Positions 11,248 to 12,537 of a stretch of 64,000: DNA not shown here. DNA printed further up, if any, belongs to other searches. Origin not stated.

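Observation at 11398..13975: Membrane-anchored, Clp-N-domain-less Hsp100-like double-ring ATPase immediately upstream of the pilin-like array, carrying a frameshift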

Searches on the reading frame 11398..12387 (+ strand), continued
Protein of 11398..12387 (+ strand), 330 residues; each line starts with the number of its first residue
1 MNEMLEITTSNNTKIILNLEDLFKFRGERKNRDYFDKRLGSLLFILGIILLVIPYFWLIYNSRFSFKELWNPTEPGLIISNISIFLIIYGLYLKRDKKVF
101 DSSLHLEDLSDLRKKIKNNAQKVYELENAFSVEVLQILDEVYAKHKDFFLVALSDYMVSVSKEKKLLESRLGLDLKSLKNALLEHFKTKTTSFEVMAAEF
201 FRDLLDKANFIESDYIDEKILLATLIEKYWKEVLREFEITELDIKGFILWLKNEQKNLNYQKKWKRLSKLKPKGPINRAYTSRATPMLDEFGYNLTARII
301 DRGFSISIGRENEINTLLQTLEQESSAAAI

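Call 79: search_protein_families(library=pfam, proteins=[P0266, P0283], max_evalue=0.001)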
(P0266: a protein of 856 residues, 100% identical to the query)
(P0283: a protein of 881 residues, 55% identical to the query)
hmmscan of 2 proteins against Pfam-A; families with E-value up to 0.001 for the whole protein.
P0266 (856 aa): 11 families
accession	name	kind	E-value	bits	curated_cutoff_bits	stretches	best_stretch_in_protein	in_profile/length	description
PF07724.20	AAA_2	-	1.5e-48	165.4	27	1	596-754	1-164/166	AAA domain (Cdc48 subfamily)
PF10431.15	ClpB_D2-small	-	5.1e-19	68.5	21.9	1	762-840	1-79/81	C-terminal, D2-small domain, of ClpB protein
PF00004.35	AAA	-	2.6e-14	54.2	21.2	2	602-714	2-110/131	ATPase family associated with various cellular activities (AAA)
PF07728.20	AAA_5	-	2.1e-13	50.9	22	1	600-715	1-124/139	AAA domain (dynein-related subfamily)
PF13191.12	AAA_16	-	1.7e-07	32.3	32.6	0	309-354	2-51/167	AAA ATPase domain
PF17871.7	AAA_lid_9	-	3.4e-07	30.6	22.8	1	466-523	5-62/104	AAA lid domain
PF00158.32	Sigma54_activat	-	1.2e-06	28.8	20.2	1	585-719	9-149/168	Sigma-54 interaction domain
PF12775.13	AAA_7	-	8.7e-05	22.6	25.8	0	600-645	35-80/181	P-loop containing dynein motor region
PF13173.12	AAA_14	-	0.00013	22.4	27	0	602-676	6-74/129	AAA domain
PF20030.5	bpMoxR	-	0.00039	20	27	0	600-714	33-146/205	MoxR domain in the MoxR-vWA-beta-propeller ternary systems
PF01078.27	Mg_chelatase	-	0.00057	19.8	20.3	0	313-348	9-43/207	Magnesium chelatase, subunit ChlI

P0283 (881 aa): 13 families
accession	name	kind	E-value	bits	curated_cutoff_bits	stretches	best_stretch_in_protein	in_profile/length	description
PF07724.20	AAA_2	-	6.7e-52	176.3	27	1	621-779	1-164/166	AAA domain (Cdc48 subfamily)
PF10431.15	ClpB_D2-small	-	5.6e-22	78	21.9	1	787-864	1-78/81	C-terminal, D2-small domain, of ClpB protein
PF00004.35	AAA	-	5.4e-15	56.4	21.2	2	627-742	2-112/131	ATPase family associated with various cellular activities (AAA)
PF07728.20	AAA_5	-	2.1e-11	44.4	22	1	625-741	1-125/139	AAA domain (dynein-related subfamily)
PF13191.12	AAA_16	-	4.2e-08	34.3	32.6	1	333-378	2-51/167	AAA ATPase domain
PF17871.7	AAA_lid_9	-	7.9e-08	32.6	22.8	1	489-575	3-88/104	AAA lid domain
PF00158.32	Sigma54_activat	-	1.8e-06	28.2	20.2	0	608-739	7-143/168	Sigma-54 interaction domain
PF13401.12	AAA_22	-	2e-05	25.3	27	0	628-715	10-110/130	AAA domain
PF03193.22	RsgA_GTPase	-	5.3e-05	23.5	30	0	338-375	95-130/174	RsgA GTPase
PF01695.23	IstB_IS21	-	0.00012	22.1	24.1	0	623-714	92-180/238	IstB-like ATP binding protein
PF12775.13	AAA_7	-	0.0003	20.8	25.8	0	624-672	34-82/181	P-loop containing dynein motor region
PF05673.19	DUF815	-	0.00033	20.3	23.8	0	618-817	48-224/249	Protein of unknown function (DUF815)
PF20720.3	nSTAND3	-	0.00084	19.5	27.2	0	352-379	18-45/155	Novel STAND NTPase 3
